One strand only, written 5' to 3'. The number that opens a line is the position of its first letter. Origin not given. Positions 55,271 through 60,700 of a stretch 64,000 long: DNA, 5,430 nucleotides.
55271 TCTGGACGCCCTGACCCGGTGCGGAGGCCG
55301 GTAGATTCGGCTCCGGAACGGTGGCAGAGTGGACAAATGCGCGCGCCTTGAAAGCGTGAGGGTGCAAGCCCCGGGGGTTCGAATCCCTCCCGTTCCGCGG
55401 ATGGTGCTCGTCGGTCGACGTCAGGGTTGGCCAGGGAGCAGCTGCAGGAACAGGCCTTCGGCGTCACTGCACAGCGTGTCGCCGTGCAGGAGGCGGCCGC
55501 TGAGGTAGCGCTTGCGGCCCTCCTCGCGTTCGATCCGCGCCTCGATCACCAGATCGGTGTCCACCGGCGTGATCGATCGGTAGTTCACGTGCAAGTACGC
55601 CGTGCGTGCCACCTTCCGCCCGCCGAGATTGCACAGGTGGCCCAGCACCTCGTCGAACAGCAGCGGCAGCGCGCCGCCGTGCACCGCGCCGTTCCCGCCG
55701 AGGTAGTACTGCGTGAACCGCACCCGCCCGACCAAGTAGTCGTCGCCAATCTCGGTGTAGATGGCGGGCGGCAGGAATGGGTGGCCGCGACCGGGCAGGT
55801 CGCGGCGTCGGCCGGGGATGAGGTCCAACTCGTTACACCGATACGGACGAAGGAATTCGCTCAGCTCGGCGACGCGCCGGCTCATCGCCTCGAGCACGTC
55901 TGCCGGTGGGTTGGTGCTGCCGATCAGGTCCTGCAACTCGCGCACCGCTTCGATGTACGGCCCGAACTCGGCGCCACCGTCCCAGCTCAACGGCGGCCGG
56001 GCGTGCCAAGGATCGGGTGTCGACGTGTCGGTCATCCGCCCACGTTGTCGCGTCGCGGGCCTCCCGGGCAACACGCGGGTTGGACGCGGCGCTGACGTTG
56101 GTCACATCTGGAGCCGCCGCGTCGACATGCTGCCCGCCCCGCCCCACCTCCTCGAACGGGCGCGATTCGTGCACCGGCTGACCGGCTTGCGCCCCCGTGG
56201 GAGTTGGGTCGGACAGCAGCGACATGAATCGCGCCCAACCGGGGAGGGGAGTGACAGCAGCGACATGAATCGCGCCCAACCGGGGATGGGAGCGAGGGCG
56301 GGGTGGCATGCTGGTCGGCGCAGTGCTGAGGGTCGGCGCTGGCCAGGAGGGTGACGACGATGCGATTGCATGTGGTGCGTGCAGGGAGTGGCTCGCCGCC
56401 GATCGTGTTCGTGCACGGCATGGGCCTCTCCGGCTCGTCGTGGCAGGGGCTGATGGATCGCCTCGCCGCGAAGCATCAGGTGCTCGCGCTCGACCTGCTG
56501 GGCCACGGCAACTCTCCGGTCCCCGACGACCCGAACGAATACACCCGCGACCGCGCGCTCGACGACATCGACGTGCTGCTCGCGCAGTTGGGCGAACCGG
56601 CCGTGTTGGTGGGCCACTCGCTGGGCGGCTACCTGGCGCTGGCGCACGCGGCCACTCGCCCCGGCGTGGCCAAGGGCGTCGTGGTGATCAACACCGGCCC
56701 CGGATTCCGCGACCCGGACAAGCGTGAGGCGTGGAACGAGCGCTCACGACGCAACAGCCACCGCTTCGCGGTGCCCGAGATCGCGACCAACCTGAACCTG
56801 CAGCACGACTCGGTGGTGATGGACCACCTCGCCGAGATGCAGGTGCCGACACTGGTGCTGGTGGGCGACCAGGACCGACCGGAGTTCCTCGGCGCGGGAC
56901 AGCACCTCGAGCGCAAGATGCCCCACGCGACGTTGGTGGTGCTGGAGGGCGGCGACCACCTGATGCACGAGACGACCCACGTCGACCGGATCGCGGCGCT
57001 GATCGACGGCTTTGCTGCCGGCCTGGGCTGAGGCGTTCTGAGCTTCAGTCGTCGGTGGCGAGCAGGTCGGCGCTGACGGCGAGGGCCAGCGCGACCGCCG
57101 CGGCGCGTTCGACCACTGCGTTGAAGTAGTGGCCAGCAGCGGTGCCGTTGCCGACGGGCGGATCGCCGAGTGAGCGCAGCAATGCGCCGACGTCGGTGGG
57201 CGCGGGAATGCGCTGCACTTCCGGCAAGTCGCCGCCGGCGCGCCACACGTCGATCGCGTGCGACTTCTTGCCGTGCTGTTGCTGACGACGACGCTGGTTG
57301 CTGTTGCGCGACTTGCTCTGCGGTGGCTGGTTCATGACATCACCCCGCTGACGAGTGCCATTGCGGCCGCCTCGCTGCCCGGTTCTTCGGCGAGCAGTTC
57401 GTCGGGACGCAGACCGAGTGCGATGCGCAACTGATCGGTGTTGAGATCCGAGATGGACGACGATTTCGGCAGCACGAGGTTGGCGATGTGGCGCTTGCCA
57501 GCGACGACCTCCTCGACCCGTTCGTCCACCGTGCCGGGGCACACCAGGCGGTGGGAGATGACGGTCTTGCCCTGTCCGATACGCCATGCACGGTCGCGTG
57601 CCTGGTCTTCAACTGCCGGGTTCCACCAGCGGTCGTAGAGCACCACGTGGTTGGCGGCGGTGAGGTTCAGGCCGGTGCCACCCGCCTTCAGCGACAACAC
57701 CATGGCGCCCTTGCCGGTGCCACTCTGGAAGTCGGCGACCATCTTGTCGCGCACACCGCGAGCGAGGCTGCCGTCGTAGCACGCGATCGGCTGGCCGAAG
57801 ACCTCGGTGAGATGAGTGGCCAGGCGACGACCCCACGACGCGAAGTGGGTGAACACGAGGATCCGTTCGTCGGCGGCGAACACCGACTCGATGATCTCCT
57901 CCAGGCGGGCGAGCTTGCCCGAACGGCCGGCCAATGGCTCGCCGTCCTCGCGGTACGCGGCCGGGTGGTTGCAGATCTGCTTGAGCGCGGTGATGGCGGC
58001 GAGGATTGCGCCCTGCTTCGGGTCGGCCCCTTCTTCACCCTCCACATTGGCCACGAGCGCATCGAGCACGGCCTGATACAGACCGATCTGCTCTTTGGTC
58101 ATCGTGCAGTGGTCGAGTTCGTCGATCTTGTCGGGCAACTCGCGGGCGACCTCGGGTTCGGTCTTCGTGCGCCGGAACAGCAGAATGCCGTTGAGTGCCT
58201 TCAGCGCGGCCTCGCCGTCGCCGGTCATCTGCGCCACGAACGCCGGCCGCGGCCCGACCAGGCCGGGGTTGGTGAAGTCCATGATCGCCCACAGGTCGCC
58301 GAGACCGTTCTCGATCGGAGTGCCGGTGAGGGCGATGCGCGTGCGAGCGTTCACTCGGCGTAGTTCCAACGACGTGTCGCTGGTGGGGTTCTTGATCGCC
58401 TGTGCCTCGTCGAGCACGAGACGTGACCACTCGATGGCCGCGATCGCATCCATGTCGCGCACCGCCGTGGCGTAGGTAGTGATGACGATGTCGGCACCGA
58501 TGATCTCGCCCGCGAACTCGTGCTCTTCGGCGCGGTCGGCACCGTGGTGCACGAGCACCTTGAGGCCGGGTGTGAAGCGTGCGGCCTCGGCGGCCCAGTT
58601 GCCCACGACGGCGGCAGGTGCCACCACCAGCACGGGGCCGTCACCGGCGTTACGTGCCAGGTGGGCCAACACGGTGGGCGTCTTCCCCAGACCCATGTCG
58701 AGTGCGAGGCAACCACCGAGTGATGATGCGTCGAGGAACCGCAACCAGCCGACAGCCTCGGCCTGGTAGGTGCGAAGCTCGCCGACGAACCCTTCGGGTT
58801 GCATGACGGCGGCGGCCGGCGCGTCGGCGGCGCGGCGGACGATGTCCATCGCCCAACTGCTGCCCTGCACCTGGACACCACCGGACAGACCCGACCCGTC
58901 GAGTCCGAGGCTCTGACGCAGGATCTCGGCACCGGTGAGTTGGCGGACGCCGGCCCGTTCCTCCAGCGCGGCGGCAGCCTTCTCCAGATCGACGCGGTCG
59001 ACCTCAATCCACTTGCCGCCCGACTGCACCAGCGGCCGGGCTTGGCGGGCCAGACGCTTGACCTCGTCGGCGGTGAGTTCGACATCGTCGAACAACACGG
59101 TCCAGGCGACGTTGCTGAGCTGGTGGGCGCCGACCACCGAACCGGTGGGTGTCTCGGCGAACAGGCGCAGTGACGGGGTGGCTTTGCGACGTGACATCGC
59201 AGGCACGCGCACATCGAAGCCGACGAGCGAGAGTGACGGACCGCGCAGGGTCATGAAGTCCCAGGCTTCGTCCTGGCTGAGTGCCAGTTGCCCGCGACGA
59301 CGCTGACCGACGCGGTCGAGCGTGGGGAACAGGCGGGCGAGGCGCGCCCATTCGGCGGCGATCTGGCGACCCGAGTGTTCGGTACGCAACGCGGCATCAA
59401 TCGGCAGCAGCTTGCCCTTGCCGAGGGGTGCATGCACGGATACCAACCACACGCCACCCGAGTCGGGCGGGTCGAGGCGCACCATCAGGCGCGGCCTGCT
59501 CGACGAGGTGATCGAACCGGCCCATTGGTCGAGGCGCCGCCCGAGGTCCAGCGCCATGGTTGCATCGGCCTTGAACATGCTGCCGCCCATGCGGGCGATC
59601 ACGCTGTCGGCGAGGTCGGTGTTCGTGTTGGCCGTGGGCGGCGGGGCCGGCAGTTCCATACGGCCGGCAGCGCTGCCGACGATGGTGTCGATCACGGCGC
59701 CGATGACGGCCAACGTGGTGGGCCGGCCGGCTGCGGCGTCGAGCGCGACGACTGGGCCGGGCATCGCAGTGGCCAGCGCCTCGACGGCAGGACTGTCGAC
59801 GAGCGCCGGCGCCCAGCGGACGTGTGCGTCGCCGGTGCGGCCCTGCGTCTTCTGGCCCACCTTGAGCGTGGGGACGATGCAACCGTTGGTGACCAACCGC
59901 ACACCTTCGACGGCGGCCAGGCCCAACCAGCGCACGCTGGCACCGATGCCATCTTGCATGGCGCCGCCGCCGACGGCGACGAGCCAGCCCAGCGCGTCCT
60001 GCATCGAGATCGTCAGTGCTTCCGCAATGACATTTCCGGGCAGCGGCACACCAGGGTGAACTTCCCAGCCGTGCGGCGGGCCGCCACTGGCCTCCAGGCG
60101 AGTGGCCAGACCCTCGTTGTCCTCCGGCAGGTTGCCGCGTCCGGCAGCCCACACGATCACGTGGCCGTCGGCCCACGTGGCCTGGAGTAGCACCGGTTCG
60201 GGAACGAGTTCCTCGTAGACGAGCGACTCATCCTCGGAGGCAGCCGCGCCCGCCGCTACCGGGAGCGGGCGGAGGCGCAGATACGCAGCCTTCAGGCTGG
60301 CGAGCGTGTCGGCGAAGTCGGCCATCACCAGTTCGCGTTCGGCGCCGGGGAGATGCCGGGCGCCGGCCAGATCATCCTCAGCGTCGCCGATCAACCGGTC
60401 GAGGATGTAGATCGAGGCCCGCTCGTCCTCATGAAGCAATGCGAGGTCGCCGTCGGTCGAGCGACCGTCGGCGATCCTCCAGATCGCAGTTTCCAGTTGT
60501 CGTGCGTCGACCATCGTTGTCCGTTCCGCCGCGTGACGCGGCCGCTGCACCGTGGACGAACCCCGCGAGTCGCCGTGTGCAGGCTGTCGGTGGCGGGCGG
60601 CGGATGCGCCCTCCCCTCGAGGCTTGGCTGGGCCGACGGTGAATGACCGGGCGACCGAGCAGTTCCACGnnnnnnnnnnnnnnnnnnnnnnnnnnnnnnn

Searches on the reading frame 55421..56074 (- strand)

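Call 76: search_protein_families(library=pfam, proteins=[window:55421-56074:-], max_evalue=0.0001)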
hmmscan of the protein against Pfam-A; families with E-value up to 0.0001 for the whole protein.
window:55421-56074:- (217 aa): 1 family
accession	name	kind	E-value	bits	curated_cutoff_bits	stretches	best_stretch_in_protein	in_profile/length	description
PF03061.28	4HBT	-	5e-07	30.4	20.6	1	128-187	1-62/79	Thioesterase superfamily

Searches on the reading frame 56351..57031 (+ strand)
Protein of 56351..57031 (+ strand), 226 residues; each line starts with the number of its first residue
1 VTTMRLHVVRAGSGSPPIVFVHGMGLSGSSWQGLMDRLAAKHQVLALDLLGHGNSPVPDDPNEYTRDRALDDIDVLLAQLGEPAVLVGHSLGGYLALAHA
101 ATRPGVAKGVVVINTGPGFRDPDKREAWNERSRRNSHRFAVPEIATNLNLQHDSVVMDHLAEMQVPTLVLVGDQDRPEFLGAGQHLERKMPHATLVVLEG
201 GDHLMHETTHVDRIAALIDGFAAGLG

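Call 76: search_protein_families(library=pfam, proteins=[window:56351-57031:+], max_evalue=0.0001)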
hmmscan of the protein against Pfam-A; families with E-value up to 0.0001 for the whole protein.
window:56351-57031:+ (226 aa): 5 families
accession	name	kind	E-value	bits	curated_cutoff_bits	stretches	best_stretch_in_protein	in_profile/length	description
PF00561.26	Abhydrolase_1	-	2e-27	96.8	25.8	1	16-124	1-105/245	alpha/beta hydrolase fold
PF12697.13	Abhydrolase_6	-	9.8e-27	95.5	26.3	1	18-216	1-216/217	Alpha/beta hydrolase family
PF12146.15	Hydrolase_4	-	2e-16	60.5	27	1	18-124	7-116/239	Serine aminopeptidase, S33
PF20408.4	Abhydrolase_11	-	6.7e-06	26.4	27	0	152-208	115-170/193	Alpha/beta hydrolase domain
PF00975.26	Thioesterase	-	1.9e-05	25.5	26.4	0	18-101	3-85/226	Thioesterase domain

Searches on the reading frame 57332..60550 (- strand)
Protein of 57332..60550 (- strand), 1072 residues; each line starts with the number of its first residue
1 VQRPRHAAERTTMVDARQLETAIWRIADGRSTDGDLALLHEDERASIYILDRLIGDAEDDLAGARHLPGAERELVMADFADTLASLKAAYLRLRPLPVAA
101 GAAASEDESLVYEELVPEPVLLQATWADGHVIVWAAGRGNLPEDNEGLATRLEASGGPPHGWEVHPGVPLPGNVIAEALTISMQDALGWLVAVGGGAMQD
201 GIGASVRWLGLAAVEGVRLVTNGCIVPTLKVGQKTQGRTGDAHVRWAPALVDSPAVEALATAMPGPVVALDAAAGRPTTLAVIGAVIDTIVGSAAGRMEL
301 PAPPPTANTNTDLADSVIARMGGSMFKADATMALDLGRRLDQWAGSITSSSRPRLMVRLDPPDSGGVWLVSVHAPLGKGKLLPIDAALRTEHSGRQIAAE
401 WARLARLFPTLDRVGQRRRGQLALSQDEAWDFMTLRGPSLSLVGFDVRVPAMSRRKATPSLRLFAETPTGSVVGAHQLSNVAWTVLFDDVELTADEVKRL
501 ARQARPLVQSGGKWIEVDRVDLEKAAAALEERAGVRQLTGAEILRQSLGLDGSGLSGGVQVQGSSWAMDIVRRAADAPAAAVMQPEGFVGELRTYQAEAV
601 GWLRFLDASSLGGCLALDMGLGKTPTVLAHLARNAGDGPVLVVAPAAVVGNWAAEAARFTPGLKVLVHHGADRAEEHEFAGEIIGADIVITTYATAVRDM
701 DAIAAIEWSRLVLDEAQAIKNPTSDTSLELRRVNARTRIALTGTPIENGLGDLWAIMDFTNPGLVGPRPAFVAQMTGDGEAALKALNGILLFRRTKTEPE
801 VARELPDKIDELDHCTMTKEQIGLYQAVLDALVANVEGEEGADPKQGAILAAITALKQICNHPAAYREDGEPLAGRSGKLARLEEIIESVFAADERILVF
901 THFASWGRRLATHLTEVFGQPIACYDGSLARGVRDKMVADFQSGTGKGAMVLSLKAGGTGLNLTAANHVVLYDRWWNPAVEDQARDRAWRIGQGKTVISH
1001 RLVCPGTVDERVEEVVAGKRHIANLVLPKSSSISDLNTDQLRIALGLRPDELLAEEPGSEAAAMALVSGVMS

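Call 76: search_protein_families(library=pfam, proteins=[window:57332-60550:-], max_evalue=0.0001)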
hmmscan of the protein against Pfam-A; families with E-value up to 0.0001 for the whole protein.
window:57332-60550:- (1072 aa): 3 families
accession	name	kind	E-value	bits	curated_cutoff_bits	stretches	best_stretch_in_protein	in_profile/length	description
PF00176.29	SNF2-rel_dom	-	1.4e-53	182.4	24.9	1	595-864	1-289/290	SNF2-related domain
PF12419.13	DUF3670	-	2.5e-25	89.2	27.6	1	421-547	5-135/136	SNF2 Helicase protein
PF00271.37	Helicase_C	-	8.1e-19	68.3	23.5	1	879-992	2-110/110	Helicase conserved C-terminal domain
